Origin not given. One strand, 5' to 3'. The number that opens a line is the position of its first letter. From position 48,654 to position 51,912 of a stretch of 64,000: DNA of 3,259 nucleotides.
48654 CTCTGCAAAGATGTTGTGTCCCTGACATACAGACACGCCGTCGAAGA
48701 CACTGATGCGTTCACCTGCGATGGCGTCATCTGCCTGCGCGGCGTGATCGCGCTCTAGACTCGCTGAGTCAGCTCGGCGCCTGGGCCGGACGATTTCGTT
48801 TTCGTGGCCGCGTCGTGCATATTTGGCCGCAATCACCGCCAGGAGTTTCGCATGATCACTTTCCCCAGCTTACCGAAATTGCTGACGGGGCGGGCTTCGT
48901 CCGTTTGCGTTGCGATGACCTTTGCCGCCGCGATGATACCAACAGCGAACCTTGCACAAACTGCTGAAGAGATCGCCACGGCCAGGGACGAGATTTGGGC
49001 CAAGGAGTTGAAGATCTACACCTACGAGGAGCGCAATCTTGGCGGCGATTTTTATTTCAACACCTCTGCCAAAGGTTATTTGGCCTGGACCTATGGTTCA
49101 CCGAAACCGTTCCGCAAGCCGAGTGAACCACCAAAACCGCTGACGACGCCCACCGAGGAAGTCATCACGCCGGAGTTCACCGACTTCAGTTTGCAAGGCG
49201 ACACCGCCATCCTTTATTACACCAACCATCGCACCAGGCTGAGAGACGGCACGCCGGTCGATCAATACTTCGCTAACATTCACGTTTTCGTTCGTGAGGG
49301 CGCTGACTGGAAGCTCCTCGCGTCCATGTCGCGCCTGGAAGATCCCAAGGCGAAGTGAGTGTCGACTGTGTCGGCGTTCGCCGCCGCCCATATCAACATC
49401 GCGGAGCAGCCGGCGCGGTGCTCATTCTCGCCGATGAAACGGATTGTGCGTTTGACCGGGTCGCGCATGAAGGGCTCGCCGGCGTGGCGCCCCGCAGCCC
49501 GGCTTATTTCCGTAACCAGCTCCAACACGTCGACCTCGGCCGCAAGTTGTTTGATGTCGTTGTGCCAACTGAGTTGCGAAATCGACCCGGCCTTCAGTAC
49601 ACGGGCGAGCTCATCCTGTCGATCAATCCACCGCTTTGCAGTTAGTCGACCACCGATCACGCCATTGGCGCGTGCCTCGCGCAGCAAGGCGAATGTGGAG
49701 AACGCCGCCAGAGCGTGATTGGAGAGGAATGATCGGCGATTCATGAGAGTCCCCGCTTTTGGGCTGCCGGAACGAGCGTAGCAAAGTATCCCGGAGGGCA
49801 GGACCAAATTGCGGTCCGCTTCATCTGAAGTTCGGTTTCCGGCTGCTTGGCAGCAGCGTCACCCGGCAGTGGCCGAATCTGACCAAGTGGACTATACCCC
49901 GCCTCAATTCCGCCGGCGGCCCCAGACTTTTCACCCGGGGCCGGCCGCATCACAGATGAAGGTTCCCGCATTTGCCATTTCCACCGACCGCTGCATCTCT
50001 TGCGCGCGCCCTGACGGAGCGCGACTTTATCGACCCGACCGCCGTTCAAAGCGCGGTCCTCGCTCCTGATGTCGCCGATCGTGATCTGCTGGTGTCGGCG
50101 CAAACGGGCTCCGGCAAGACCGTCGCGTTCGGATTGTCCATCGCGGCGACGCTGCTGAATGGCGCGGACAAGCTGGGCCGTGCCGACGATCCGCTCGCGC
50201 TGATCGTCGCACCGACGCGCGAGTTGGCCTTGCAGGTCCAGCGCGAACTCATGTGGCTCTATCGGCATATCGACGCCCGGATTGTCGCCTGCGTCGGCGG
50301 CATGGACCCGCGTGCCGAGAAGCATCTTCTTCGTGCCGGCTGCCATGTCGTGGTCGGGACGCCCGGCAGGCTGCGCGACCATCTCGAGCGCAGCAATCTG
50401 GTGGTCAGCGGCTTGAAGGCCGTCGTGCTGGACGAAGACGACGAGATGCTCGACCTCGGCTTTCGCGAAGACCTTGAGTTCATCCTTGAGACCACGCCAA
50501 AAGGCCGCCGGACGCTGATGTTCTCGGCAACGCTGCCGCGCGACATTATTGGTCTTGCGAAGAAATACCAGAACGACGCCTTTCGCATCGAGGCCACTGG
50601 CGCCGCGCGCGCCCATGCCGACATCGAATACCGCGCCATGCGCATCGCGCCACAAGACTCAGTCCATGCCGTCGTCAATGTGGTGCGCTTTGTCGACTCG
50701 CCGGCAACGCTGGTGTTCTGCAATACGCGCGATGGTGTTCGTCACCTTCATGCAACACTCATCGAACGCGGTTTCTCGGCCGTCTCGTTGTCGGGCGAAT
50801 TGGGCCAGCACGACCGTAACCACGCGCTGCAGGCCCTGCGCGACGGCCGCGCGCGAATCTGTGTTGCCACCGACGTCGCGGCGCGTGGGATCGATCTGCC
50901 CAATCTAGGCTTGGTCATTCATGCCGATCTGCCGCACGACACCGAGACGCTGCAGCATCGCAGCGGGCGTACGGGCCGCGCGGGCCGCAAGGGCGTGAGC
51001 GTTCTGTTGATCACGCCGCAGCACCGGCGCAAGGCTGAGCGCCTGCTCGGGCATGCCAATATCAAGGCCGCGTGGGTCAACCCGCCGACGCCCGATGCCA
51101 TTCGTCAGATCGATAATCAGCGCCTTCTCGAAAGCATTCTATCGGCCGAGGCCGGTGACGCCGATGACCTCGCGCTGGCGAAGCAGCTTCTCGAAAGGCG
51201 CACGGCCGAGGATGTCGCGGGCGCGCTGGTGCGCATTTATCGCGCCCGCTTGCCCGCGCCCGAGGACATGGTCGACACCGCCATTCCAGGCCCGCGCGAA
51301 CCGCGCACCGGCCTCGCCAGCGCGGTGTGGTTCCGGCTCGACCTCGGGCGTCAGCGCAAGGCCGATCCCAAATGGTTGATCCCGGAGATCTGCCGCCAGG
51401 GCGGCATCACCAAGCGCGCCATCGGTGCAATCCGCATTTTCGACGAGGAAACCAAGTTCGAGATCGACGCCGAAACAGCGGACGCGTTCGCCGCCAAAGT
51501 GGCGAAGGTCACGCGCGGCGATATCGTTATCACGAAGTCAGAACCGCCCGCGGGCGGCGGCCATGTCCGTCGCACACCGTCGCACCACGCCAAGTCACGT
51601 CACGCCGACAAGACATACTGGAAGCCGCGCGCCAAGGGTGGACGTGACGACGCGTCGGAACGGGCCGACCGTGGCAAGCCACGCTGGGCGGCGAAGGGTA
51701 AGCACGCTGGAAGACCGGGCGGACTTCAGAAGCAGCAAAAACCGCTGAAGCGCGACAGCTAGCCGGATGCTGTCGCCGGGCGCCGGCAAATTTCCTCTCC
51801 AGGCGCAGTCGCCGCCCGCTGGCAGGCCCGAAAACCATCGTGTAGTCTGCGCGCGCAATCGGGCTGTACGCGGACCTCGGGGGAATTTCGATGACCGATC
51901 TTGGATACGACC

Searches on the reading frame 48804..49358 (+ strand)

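Call 10: search_protein_families(library=pfam, proteins=[window:48804-49358:+], max_evalue=0.001)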
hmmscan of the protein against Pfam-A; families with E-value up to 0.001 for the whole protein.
window:48804-49358:+ (184 aa): 1 family
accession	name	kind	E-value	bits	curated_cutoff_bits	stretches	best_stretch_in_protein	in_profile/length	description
PF14534.12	DUF4440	-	0.00016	22.5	25.2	1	120-171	56-107/107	Domain of unknown function (DUF4440)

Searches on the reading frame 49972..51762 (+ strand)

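Call 10: search_protein_families(library=pfam, proteins=[window:49972-51762:+], max_evalue=0.001)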
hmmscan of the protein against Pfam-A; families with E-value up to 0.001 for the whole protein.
window:49972-51762:+ (596 aa): 3 families
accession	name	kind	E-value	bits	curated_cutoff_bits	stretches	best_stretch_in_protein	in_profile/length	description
PF00270.35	DEAD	-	6.6e-41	140.3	26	1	23-191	1-163/167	DEAD/DEAH box helicase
PF00271.37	Helicase_C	-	7.9e-25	87.7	23.5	1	241-338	13-110/110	Helicase conserved C-terminal domain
PF03880.21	DbpA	-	4.9e-14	52.6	25.6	1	453-514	1-62/72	DbpA RNA binding domain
